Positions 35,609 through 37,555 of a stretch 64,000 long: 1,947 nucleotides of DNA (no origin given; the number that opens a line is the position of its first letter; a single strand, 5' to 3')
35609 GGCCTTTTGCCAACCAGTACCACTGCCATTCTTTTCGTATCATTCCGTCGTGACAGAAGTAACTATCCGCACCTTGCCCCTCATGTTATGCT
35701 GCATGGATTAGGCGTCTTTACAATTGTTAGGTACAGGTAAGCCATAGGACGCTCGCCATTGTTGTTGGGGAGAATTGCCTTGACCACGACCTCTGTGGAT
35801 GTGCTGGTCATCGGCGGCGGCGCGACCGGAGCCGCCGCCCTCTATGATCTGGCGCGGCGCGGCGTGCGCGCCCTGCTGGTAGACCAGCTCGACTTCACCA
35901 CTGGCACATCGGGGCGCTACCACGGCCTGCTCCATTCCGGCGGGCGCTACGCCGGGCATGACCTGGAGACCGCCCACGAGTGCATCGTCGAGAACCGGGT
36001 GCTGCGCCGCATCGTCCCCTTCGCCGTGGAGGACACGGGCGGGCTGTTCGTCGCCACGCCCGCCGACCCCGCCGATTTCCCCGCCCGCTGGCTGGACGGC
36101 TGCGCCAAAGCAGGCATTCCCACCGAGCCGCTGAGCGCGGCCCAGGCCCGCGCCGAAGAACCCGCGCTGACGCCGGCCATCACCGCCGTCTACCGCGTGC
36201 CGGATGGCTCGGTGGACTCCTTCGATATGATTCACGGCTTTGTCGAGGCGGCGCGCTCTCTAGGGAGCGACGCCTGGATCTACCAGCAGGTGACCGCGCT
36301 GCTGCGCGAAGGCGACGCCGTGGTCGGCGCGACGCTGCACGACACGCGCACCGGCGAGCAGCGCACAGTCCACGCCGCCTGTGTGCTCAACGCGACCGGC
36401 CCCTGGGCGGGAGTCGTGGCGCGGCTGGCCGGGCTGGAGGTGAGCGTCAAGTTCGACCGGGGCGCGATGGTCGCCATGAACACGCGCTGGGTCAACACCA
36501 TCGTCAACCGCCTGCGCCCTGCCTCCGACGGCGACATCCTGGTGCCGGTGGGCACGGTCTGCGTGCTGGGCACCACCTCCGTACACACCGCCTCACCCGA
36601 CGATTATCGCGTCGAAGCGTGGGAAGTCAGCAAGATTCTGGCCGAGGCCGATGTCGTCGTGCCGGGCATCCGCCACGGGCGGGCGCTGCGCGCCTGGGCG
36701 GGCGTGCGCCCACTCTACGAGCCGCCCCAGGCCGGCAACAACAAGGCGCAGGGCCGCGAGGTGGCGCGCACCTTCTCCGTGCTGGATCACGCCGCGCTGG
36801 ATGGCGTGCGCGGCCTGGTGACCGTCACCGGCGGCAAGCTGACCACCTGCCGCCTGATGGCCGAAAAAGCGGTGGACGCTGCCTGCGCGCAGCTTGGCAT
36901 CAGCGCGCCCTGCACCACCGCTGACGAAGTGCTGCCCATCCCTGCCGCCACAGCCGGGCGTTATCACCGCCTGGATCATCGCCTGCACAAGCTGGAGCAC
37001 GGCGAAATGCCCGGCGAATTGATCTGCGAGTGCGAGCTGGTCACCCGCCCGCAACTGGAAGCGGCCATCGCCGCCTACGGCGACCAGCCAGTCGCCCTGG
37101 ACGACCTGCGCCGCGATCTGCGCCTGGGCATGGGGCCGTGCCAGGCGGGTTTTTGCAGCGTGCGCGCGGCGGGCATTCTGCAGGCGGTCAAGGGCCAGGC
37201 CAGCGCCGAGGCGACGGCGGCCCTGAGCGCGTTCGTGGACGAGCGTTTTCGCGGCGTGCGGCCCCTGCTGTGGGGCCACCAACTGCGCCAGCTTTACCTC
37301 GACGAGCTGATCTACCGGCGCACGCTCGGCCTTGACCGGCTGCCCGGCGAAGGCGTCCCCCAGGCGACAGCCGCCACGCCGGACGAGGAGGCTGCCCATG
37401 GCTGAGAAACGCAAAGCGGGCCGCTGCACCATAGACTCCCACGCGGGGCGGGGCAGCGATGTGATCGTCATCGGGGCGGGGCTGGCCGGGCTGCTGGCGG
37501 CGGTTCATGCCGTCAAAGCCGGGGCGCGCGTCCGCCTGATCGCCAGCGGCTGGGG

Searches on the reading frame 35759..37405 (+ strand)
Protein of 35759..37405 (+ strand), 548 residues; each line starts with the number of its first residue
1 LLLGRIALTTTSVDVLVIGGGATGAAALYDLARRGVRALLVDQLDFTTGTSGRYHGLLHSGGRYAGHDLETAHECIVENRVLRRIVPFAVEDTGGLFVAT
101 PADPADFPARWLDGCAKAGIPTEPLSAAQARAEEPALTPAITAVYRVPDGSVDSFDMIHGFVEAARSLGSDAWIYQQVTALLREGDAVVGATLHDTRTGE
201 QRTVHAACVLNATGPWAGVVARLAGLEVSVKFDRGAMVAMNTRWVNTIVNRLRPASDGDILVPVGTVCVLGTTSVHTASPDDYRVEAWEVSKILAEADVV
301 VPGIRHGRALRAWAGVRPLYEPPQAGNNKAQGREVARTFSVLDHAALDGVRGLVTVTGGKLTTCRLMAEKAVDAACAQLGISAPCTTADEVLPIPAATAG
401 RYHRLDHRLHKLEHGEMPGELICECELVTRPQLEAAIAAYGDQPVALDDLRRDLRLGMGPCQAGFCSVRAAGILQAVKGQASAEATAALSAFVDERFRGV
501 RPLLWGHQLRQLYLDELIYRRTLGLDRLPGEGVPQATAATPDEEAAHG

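Call 7: search_protein_families(library=pfam, proteins=[window:35759-37405:+], max_evalue=0.01)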
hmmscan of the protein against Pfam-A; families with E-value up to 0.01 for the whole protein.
window:35759-37405:+ (548 aa): 8 families
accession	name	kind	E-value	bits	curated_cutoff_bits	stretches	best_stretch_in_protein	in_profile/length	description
PF01266.30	DAO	-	3.9e-44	152.1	27.9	1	14-363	1-351/353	FAD dependent oxidoreductase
PF00890.30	FAD_binding_2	-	1.4e-10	41.4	20.4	1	14-218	1-206/414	FAD binding domain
PF01494.25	FAD_binding_3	-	3e-08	33.7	22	1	13-56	2-44/349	FAD binding domain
PF12831.13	FAD_oxidored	-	1.5e-06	28.2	27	1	14-49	1-36/416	FAD dependent oxidoreductase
PF04324.20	Fer2_BFD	-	5.2e-06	27.1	26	1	421-475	1-49/50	BFD-like [2Fe-2S] binding domain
PF13450.12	NAD_binding_8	-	0.00015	22.4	21.9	1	17-55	1-41/68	NAD(P)-binding Rossmann-like domain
PF07992.20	Pyr_redox_2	-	0.0043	17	26.1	0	14-80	2-58/291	Pyridine nucleotide-disulphide oxidoreductase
PF01134.28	GIDA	-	0.0078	15.8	22.1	0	14-42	1-29/391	Glucose inhibited division protein A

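Call 48: find_homologous_proteins(query=window:35759-37405:+, max_evalue=1e-50)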
Query window:35759-37405:+ (548 aa): 7235 proteins with E <= 1e-50 among 8000 candidates; the best 120 are listed.
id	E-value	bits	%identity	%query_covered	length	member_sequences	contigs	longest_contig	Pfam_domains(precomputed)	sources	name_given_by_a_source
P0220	0.0e+0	1144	93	99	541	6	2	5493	PF01266.31,PF00890.31,PF04324.21,PF01494.26,PF12831.14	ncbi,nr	ncbi:MAG: anaerobic glycerol-3-phosphate dehydrogenase subunit A [Anaerolineae bacterium]|nr:anaerob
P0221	0.0e+0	1123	92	99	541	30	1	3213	PF01266.31,PF00890.31,PF04324.21,PF01494.26,PF12831.14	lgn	-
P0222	0.0e+0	1032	84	99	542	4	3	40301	PF01266.31,PF00890.31,PF01494.26,PF12831.14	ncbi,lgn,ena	-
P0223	0.0e+0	1010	85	96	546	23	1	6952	PF01266.31,PF00890.31,PF04324.21,PF01494.26,PF12831.14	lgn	-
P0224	5.2e-293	991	82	99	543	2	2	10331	PF01266.31,PF00890.31,PF04324.21,PF01494.26,PF12831.14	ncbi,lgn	-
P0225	8.4e-282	954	81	95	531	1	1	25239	PF01266.31,PF00890.31,PF04324.21,PF01494.26,PF12831.14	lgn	-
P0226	1.1e-280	950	80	96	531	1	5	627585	PF01266.31,PF13450.13,PF00890.31,PF04324.21,PF01494.26,PF12831.14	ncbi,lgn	-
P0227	1.3e-280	950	78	99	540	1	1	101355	PF01266.31,PF00890.31,PF04324.21,PF01494.26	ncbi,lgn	-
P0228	1.3e-280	950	80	96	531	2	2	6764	PF01266.31,PF13450.13,PF00890.31,PF04324.21,PF01494.26,PF12831.14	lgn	-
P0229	3.7e-280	948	80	96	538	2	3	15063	PF01266.31,PF00890.31,PF04324.21,PF01494.26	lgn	-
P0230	8.4e-280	947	80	96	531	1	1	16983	PF01266.31,PF13450.13,PF00890.31,PF04324.21,PF01494.26,PF12831.14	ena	-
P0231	1.5e-279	946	80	96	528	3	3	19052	PF01266.31,PF13450.13,PF00890.31,PF04324.21,PF01494.26,PF12831.14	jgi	jgi:glycerol-3-phosphate dehydrogenase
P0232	2.3e-279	945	80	96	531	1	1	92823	PF01266.31,PF00890.31,PF04324.21,PF01494.26,PF12831.14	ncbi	-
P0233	3.1e-279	945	77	98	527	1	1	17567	PF01266.31,PF00890.31,PF04324.21,PF01494.26,PF12831.14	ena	-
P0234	3.6e-278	942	77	98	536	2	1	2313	PF01266.31,PF00890.31,PF04324.21,PF01494.26,PF12831.14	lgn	-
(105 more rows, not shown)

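Call 49: find_encoding_contigs(protein=P0220, flank=10000, max_places=4)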
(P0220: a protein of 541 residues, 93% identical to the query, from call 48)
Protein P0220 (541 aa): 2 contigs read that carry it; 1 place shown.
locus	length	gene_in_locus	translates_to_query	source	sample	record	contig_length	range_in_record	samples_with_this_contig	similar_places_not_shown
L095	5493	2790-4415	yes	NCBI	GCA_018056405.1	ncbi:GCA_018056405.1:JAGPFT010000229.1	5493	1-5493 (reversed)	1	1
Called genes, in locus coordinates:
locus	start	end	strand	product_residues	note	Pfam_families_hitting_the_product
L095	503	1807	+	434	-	PF01555:N6_N4_Mtase, PF01170:UPF0020 (weak)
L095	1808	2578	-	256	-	-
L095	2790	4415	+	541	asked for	PF00890:FAD_binding_2, PF01266:DAO, PF01494:FAD_binding_3 (faint), PF12831:FAD_oxidored (faint), PF04324:Fer2_BFD (weak)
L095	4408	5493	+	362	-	PF00890:FAD_binding_2, PF01134:GIDA (faint), PF01266:DAO (weak), PF12831:FAD_oxidored (faint)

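Call 50: find_encoding_contigs(protein=P0222, flank=10000, max_places=3)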
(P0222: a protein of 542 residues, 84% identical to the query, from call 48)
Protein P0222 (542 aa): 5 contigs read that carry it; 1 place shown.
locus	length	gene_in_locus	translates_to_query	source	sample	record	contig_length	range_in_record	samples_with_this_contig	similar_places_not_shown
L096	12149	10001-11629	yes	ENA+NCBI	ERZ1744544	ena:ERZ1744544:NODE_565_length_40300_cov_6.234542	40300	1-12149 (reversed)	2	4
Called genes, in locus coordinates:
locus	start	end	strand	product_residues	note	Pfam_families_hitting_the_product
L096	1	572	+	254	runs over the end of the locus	PF02593:DUF166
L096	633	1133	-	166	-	PF00210:Ferritin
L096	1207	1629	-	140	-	PF00210:Ferritin, PF02915:Rubrerythrin (weak)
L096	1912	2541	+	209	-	-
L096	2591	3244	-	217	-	-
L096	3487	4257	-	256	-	PF00106:adh_short, PF08659:KR, PF23441:SDR (weak), PF13561:adh_short_C2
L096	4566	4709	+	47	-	PF00578:AhpC-TSA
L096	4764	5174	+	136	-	PF00578:AhpC-TSA, PF10417:1-cysPrx_C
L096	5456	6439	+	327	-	PF00676:E1_dh, PF02775:TPP_enzyme_C (weak)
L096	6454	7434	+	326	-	PF02779:Transket_pyr, PF02780:Transketolase_C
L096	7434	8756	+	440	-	PF00364:Biotin_lipoyl, PF25997:BSH_YhbJ, PF02817:E3_binding, PF00198:2-oxoacid_dh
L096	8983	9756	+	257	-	PF00106:adh_short, PF08659:KR, PF13561:adh_short_C2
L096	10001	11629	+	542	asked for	PF00890:FAD_binding_2, PF01266:DAO, PF01494:FAD_binding_3, PF12831:FAD_oxidored (faint)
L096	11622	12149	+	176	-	?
